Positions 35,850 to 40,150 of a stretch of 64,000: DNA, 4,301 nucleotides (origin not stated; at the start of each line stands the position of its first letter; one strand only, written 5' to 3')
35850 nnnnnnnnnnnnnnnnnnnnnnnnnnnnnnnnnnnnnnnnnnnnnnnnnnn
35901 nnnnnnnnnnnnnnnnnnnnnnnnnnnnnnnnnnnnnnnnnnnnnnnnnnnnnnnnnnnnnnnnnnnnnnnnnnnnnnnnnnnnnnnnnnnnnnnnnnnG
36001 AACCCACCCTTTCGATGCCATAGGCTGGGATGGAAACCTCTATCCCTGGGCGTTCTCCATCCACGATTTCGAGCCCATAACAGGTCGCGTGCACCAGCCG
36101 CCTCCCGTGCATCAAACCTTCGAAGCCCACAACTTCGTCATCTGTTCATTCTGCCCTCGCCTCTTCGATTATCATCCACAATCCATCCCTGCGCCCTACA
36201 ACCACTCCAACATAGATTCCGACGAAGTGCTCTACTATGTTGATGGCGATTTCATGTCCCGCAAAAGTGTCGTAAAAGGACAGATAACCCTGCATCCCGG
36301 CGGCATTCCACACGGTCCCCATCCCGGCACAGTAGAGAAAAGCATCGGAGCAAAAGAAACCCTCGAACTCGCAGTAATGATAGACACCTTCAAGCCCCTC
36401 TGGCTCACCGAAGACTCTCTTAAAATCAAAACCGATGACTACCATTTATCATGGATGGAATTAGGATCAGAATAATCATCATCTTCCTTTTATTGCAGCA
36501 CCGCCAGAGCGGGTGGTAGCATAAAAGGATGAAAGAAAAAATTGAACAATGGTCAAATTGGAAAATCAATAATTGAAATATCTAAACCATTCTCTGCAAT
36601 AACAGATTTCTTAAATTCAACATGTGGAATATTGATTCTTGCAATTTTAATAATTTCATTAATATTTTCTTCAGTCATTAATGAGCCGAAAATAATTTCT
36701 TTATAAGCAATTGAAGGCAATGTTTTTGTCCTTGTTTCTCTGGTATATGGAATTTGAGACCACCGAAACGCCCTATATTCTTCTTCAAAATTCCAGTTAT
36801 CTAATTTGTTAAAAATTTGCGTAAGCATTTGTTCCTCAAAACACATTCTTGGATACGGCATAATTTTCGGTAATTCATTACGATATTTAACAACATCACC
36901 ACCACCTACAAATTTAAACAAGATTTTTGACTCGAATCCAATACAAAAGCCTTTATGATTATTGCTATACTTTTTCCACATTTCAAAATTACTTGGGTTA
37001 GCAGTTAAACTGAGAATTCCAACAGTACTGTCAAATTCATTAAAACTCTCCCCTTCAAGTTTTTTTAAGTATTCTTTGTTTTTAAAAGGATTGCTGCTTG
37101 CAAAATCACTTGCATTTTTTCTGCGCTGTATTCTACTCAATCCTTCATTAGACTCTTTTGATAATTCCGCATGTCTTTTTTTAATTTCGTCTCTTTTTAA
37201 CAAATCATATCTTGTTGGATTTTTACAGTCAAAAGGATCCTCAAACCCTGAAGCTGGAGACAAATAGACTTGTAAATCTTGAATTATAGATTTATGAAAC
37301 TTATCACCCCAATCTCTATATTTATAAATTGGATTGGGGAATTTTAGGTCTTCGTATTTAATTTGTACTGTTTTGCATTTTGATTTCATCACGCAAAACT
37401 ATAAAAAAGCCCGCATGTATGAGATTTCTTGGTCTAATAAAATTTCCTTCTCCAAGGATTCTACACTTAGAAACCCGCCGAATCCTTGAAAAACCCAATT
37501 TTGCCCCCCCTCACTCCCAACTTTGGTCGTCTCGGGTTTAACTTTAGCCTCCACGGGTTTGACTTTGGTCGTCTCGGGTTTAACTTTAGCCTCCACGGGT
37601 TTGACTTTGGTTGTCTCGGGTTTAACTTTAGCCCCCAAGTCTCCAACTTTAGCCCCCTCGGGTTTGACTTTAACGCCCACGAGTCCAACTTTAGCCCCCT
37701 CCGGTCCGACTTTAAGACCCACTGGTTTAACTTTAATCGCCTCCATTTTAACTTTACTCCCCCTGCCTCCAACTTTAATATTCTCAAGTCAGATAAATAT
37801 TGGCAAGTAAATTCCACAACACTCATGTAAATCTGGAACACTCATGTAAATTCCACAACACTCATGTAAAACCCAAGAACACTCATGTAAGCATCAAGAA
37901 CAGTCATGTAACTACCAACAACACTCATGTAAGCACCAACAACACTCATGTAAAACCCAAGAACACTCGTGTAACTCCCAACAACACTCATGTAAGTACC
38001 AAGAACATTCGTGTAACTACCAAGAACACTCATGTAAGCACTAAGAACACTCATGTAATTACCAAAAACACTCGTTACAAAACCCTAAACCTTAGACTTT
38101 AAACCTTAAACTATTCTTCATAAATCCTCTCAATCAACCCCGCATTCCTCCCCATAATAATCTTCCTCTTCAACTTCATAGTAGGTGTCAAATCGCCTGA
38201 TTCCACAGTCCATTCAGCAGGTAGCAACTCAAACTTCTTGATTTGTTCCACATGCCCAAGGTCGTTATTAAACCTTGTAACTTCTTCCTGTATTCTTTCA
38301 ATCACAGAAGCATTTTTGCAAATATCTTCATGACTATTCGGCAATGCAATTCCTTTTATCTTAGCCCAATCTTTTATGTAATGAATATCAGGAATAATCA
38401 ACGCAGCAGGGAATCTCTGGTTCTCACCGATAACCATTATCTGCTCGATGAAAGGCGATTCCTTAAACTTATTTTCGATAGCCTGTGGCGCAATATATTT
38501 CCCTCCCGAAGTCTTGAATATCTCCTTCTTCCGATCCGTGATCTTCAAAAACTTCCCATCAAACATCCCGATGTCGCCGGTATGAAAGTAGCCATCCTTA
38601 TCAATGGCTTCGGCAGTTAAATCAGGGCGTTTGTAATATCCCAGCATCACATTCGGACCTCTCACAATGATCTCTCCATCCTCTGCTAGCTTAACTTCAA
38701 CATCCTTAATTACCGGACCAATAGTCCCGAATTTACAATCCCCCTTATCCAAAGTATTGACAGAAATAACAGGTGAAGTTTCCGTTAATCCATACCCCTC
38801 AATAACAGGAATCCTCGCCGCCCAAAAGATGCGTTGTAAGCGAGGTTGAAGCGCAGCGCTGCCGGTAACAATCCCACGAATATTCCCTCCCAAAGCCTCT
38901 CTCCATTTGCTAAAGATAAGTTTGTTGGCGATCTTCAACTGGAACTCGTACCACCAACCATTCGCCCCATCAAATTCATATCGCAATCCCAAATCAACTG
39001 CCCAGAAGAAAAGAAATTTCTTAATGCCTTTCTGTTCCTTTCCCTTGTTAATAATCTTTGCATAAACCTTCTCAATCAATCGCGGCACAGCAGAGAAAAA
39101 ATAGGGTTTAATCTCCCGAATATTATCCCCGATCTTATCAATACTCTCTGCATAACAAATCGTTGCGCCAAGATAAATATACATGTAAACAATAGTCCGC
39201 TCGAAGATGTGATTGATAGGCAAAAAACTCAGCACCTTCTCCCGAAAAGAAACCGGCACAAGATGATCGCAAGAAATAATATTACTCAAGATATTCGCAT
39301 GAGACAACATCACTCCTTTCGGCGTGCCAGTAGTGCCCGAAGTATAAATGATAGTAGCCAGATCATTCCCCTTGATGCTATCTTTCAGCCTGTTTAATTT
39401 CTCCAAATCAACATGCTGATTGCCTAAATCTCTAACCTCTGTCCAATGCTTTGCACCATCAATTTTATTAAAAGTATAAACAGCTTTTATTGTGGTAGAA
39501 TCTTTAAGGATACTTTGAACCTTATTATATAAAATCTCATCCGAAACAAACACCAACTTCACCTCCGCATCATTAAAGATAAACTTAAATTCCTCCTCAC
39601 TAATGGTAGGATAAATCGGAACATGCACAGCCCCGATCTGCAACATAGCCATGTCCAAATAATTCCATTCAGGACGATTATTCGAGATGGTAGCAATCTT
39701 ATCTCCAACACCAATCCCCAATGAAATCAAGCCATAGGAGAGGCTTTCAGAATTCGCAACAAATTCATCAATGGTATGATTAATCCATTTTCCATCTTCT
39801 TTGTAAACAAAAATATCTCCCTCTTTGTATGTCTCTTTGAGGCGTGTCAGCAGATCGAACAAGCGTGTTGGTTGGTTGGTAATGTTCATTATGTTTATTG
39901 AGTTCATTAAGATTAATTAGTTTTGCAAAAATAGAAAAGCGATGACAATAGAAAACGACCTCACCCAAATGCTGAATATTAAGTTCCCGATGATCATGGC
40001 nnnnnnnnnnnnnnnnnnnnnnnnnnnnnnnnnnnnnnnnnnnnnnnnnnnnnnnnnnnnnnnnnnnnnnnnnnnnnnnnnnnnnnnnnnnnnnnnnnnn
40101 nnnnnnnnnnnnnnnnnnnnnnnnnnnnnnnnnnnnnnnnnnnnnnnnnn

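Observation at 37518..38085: Two unrelated 21-bp arrays sit back-to-back (about 25 repeat copies in 570 bp) next to an AT-rich DUF2971 gene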

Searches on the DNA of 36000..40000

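Call 36: search_rna_families(source=window, start=36000, end=40000, threshold=evalue, max_evalue=1)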
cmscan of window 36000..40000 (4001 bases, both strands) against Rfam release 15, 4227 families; matches with E-value up to 1: 0.
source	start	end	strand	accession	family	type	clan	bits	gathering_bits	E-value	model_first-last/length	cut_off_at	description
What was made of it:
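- There is no Rfam match (call 36).
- Tried and rejected: There is no Rfam hit (call 36).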

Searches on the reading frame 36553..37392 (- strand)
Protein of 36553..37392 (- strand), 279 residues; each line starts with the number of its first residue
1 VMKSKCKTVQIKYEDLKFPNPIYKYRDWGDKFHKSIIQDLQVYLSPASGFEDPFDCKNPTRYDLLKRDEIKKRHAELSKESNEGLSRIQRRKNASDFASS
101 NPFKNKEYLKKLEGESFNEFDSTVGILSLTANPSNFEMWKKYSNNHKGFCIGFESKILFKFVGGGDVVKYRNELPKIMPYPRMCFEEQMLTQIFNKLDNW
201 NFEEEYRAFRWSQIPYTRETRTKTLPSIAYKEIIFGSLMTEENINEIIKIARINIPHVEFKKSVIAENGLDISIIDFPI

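Call 6: search_protein_families(library=pfam, proteins=[window:36553-37392:-])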
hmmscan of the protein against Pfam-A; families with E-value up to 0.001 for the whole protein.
window:36553-37392:- (279 aa): 1 family
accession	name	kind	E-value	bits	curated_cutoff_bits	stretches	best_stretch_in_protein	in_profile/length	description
PF11185.13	DUF2971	-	4.1e-06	28.5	22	1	138-207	1-88/89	Protein of unknown function (DUF2971)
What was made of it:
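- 36553..37389 (-): DUF2971 gene (278 aa), low GC. It is a candidate single-gene phage-defence protein (PADLOC PDC-S31) and is probably acquired. Pfam DUF2971 (call 6).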

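Call 12: find_encoding_contigs(protein=window:36553-37392:-, flank=10000, max_places=10)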
Protein window:36553-37392:- (279 aa): no gene with exactly this product is on record in the collection.

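Call 15: find_encoding_contigs(protein=window:36553-37389:-, flank=10000, max_places=10)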
Protein window:36553-37389:- (278 aa): 5 contigs read that carry it; 5 places shown.
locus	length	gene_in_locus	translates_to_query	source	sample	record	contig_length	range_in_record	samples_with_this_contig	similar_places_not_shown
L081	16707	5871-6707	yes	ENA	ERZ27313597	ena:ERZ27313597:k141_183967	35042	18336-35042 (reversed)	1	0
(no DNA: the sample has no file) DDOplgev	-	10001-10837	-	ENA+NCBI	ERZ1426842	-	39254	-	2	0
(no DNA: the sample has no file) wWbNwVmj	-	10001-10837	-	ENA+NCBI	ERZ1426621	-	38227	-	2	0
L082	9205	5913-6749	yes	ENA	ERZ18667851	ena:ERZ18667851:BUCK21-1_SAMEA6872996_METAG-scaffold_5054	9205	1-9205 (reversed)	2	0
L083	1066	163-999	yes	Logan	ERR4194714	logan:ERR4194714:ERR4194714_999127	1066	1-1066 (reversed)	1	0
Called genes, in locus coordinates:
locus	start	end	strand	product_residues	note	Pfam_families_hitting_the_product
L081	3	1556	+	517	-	?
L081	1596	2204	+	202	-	-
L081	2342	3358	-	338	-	PF00478:IMPDH (faint), PF03060:NMO, PF01180:DHO_dh (faint)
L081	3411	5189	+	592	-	PF00501:AMP-binding, PF23562:AMP-binding_C_3 (weak)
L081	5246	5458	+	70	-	-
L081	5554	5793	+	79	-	-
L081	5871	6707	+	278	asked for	PF11185:DUF2971 (weak)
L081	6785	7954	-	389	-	PF20510:HgmA_N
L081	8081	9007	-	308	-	PF18962:Por_Secre_tail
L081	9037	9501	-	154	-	-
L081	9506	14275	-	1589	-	PF19408:PKD_6, PF18962:Por_Secre_tail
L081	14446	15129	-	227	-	-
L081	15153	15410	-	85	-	-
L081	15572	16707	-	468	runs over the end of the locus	PF13088:BNR_2, PF02012:BNR (faint), PF18962:Por_Secre_tail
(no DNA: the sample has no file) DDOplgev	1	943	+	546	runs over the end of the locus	PF24681:Kelch_KLHDC2_KLHL20_DRC7 (weak), PF07676:PD40 (weak)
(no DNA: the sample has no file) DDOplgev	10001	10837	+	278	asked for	PF11185:DUF2971 (weak)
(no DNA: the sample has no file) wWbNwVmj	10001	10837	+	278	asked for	PF11185:DUF2971 (weak)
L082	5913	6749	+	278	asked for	PF11185:DUF2971 (weak)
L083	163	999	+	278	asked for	PF11185:DUF2971 (weak)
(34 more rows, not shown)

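Call 63: find_homologous_proteins(query=window:36553-37389:-, max_evalue=0.00001)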
Query window:36553-37389:- (278 aa): 223 proteins with E <= 0.00001 among 659 candidates; the best 120 are listed.
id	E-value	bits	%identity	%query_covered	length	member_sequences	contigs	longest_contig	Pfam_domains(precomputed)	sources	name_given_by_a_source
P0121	2.6e-186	635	100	100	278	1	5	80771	PF11185.14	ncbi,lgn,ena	-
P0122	6.1e-74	267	47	96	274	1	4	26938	-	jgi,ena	-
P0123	1.3e-67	246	44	96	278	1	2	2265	PF11185.14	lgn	-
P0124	1.2e-66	243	44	96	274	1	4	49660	-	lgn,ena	-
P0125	1.4e-66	242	44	94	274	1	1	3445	-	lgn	-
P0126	1.7e-66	242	43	96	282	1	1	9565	-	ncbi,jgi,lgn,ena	jgi:hypothetical protein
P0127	2.7e-65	238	47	89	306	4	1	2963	-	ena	-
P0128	3.3e-65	238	45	97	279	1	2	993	-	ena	-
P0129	5.9e-65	237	42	97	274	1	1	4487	-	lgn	-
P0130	1.3e-64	236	44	97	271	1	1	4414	-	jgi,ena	-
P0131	6.8e-64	234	44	90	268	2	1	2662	PF11185.14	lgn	-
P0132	7.1e-64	234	43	93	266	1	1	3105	-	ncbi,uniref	ncbi:hypothetical protein EZS27_027744 [termite gut metagenome]|uniref:DUF2971 domain-containing pro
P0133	1.9e-63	232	42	97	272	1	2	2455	-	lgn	-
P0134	7.8e-63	230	43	97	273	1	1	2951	-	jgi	jgi:hypothetical protein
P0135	1.1e-62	230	42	92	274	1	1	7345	-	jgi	-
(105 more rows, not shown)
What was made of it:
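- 36553..37389 (-): The best homologue is 47% identical (call 63).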

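Call 72: search_protein_families(library=padloc, proteins=[window:36553-37389:-], max_evalue=0.01)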
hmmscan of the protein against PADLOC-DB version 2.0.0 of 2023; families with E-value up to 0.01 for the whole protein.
window:36553-37389:- (278 aa): 4 families
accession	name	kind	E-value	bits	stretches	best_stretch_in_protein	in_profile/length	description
PDLC04994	PDC-S31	-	1.1e-93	311.6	1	5-271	5-268/273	-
PDLC04990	PDC-S31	-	1.2e-43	147.7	1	18-273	6-255/259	-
PDLC04991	PDC-S31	-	3.1e-19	67.5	1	108-271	50-197/208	-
PDLC04992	PDC-S31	-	1.2e-07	29.8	1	114-157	48-91/220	-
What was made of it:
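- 36553..37389 (-): PADLOC PDC-S31 1.1e-93 over the full length (call 72).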

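Call 73: search_protein_families(library=ncbifam, proteins=[window:36553-37389:-], max_evalue=0.01)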
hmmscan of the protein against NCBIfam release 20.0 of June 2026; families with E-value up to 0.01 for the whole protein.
window:36553-37389:- (278 aa): 0 families
